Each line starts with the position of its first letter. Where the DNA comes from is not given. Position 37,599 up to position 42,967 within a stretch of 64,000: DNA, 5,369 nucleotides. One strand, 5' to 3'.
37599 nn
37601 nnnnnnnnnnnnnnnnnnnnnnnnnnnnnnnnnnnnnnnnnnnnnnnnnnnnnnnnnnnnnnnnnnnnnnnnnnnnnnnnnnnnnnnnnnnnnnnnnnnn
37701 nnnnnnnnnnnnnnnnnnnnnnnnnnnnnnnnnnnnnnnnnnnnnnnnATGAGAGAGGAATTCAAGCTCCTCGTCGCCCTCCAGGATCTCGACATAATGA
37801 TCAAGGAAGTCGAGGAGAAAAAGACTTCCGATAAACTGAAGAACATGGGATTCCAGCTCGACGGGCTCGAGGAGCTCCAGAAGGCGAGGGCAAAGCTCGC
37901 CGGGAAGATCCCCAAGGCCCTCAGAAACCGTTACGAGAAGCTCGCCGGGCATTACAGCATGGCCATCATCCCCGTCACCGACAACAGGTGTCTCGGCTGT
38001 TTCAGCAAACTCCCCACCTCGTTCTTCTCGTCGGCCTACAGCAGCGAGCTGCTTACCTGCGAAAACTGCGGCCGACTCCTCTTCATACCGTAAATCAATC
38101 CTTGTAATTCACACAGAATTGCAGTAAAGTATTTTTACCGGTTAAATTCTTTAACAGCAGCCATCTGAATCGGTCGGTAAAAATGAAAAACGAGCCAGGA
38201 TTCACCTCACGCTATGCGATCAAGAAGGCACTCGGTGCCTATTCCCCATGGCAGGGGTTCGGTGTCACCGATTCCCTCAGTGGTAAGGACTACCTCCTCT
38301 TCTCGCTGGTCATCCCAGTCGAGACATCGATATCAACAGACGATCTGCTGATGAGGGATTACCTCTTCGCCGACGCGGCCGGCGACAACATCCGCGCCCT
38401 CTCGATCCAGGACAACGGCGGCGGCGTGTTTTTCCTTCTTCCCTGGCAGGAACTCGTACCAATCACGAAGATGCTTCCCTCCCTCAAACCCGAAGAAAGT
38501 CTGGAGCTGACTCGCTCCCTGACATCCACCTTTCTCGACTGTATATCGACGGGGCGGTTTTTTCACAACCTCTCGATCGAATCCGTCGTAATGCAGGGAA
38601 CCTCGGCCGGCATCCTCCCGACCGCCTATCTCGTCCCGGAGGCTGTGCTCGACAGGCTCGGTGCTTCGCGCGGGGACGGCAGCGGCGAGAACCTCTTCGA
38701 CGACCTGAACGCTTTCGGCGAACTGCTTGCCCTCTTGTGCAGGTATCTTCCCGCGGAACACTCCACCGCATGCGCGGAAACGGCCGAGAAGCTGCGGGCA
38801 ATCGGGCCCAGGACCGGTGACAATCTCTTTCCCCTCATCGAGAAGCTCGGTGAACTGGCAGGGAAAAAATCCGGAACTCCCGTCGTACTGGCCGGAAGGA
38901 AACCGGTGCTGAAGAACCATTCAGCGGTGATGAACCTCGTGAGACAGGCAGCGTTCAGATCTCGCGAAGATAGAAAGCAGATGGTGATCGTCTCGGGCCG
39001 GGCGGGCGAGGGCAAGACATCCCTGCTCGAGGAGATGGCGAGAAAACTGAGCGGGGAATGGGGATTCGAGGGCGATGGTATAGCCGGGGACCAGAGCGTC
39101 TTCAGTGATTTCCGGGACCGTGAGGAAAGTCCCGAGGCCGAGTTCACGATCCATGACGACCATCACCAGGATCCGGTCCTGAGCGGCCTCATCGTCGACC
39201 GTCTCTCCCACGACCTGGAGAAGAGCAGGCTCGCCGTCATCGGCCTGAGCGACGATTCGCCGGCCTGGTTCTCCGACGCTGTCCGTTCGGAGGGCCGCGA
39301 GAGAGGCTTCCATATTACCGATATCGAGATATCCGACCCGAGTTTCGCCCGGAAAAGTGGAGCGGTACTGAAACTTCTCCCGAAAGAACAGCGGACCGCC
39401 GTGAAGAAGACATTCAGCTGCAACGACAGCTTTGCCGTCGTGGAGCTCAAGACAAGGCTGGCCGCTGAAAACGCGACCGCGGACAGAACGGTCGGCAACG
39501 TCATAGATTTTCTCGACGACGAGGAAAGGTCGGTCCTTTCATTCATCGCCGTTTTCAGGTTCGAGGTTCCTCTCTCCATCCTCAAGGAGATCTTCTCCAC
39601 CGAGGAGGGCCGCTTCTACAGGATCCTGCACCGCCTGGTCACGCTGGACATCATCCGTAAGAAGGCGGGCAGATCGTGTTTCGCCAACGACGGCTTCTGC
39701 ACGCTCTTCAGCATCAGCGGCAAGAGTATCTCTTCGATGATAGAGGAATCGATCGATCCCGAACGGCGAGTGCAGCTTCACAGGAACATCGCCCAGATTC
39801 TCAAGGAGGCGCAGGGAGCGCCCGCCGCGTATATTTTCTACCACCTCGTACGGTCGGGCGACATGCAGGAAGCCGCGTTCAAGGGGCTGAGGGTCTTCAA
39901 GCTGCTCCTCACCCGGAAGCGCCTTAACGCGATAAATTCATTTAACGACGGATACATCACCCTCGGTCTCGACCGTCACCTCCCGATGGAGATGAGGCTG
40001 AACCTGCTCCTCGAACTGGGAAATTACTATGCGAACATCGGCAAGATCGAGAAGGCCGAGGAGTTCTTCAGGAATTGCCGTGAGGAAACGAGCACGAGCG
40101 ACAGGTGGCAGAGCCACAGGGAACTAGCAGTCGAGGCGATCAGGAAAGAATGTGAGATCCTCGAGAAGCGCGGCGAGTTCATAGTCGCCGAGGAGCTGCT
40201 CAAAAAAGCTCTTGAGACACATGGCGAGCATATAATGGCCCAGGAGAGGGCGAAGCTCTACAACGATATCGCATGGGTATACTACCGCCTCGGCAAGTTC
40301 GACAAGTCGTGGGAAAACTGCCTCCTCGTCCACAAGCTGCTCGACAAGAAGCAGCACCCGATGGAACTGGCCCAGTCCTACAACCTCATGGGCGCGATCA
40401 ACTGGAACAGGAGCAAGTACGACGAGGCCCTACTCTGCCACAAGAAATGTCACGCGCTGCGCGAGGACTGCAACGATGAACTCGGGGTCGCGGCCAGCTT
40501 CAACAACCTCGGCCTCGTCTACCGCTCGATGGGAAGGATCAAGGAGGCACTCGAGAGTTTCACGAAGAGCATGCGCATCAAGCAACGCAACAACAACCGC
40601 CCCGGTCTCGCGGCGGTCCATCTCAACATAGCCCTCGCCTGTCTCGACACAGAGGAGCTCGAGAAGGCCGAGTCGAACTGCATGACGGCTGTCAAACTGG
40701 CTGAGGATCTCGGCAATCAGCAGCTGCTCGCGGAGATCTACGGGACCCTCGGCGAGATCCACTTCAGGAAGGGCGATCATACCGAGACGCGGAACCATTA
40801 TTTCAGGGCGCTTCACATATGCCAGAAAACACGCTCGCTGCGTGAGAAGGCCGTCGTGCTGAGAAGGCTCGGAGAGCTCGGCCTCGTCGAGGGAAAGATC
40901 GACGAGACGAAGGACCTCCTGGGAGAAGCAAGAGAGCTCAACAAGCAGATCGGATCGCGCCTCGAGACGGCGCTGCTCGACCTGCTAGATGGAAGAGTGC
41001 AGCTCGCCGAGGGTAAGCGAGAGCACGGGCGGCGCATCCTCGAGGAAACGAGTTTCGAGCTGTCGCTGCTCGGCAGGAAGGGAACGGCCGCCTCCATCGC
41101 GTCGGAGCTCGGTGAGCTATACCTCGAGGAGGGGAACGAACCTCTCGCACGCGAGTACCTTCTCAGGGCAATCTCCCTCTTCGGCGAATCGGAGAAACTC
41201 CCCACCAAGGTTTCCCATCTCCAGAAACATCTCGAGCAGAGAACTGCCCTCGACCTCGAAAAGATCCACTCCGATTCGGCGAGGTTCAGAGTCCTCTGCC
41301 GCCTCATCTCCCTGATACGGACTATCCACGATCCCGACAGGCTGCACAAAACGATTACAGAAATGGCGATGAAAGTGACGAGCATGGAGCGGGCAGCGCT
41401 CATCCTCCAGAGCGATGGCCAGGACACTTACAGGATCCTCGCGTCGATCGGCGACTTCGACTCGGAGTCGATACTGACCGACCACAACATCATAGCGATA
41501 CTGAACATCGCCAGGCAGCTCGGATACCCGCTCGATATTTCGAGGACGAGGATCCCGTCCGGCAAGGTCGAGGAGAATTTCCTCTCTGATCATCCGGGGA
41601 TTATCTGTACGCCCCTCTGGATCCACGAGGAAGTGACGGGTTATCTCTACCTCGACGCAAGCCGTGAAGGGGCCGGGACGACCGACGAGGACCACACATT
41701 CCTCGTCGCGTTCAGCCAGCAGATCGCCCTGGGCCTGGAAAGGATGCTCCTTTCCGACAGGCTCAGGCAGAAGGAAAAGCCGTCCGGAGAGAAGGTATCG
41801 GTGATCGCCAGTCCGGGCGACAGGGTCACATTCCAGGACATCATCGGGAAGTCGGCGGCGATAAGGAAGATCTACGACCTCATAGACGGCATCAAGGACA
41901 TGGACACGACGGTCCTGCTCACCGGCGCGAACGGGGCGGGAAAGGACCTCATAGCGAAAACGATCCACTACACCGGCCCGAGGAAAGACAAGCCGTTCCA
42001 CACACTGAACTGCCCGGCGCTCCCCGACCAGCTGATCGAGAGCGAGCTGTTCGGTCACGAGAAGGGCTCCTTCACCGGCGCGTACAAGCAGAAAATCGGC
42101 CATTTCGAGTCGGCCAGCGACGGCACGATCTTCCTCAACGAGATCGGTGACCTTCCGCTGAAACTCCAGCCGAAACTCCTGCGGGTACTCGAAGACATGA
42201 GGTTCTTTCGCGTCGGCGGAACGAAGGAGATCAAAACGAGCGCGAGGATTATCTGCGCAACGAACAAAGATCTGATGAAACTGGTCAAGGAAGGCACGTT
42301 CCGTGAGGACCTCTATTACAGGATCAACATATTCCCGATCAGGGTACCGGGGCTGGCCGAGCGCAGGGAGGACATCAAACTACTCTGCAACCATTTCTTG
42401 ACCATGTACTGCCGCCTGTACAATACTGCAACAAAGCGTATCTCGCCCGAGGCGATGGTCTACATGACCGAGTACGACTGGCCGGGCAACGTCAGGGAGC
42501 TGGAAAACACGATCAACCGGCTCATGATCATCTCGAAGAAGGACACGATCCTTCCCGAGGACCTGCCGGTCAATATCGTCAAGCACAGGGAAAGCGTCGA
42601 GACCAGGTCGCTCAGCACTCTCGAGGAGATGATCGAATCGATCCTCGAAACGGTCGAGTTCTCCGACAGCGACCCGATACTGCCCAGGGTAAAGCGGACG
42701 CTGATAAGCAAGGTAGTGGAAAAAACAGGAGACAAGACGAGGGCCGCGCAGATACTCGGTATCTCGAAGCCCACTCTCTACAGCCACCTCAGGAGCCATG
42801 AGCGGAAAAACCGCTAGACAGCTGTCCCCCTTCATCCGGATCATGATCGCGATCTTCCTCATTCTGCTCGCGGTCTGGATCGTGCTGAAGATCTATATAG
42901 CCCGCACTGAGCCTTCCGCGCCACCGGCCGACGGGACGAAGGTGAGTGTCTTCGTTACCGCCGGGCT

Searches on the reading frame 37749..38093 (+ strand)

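Call 20: search_protein_families(library=pfam, proteins=[window:37749-38093:+], max_evalue=0.001)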
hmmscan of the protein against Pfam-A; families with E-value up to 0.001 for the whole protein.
window:37749-38093:+ (114 aa): 1 family
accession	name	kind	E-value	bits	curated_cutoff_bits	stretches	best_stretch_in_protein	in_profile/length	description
PF02591.20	Zn_ribbon_9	-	2.8e-08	34.2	29.1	1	80-111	1-33/33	C4-type zinc ribbon domain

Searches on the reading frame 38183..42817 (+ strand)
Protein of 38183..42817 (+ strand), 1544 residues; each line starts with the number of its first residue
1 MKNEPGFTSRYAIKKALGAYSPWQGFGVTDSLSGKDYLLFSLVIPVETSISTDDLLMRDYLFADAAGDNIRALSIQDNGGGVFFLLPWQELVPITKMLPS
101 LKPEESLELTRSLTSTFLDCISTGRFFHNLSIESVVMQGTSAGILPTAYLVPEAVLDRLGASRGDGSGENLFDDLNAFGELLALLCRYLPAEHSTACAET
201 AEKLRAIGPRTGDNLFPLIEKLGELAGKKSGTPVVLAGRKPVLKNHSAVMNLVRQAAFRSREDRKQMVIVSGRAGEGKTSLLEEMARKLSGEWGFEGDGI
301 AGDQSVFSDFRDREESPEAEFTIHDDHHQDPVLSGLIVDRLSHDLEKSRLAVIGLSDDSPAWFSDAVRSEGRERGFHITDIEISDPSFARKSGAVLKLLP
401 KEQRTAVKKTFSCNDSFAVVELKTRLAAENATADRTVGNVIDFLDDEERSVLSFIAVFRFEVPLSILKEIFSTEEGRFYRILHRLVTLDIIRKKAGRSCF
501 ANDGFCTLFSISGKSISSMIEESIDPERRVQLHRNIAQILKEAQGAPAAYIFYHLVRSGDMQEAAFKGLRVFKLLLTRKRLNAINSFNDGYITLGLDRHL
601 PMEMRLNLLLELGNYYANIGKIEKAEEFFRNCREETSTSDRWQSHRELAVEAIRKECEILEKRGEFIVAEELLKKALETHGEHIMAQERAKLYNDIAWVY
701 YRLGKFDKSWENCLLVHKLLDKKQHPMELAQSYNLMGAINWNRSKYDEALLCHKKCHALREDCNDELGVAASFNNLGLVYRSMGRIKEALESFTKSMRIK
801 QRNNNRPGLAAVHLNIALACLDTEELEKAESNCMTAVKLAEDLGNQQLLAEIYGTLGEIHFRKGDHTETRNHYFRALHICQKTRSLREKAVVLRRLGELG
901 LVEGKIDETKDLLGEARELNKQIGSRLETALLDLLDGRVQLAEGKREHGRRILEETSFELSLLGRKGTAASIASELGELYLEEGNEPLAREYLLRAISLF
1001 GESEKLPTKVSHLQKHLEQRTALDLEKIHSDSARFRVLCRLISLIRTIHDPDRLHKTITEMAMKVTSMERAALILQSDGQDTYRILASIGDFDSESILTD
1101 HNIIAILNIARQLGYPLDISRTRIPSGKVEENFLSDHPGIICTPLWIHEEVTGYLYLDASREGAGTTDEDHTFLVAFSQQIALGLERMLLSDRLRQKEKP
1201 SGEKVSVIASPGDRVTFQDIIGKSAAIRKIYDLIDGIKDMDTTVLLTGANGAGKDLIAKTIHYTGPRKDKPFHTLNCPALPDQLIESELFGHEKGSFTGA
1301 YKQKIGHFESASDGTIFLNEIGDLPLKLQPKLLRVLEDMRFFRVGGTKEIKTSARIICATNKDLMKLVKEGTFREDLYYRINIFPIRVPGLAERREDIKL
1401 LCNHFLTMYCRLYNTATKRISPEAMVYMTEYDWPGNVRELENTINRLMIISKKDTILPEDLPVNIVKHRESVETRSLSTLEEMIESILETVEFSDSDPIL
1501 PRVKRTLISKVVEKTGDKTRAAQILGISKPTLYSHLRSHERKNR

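Call 20: search_protein_families(library=pfam, proteins=[window:38183-42817:+], max_evalue=0.001)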
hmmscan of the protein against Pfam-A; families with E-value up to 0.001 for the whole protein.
window:38183-42817:+ (1544 aa): 22 families
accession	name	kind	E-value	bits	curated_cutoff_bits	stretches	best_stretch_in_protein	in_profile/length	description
PF00158.32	Sigma54_activat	-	2.7e-65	219.6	20.2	1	1220-1386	1-167/168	Sigma-54 interaction domain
PF13424.12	TPR_12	-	9e-29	99.9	30.1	2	729-801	2-76/77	Tetratricopeptide repeat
PF25601.1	AAA_lid_14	-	3.6e-26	91.3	27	1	1393-1473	2-82/87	AAA+ ATPase lid domain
PF00515.34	TPR_1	-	6.8e-22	76.8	27.8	1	770-801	1-32/34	Tetratricopeptide repeat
PF14532.12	Sigma54_activ_2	-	6.3e-19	69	25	1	1221-1391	1-138/138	Sigma-54 interaction domain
PF07719.23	TPR_2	-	2.7e-17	61.8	27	0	771-800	2-31/34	Tetratricopeptide repeat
PF13374.12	TPR_10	-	2e-16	59.8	27.5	1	769-802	1-34/42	Tetratricopeptide repeat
PF13181.12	TPR_8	-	2.4e-14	52.7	25.7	0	771-801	2-32/34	Tetratricopeptide repeat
PF17874.7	TPR_MalT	-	6.6e-12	45.8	45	1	699-999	10-309/336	MalT-like TPR region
PF13428.12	TPR_14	-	3.3e-08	33.8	23.5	0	607-636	2-31/44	Tetratricopeptide repeat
PF13191.12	AAA_16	-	4.4e-07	31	32.6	0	253-295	12-55/167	AAA ATPase domain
PF10602.15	RPN7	-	1e-06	29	29.6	0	607-639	37-69/174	26S proteasome subunit RPN7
PF14938.12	SNAP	-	3.4e-06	27.2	25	0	779-883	44-148/282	Soluble NSF attachment protein, SNAP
PF13176.12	TPR_7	-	7.9e-06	26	27.9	0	773-806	2-35/36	Tetratricopeptide repeat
PF01590.32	GAF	-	1.2e-05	26.2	22.4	1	1050-1184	1-132/133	GAF domain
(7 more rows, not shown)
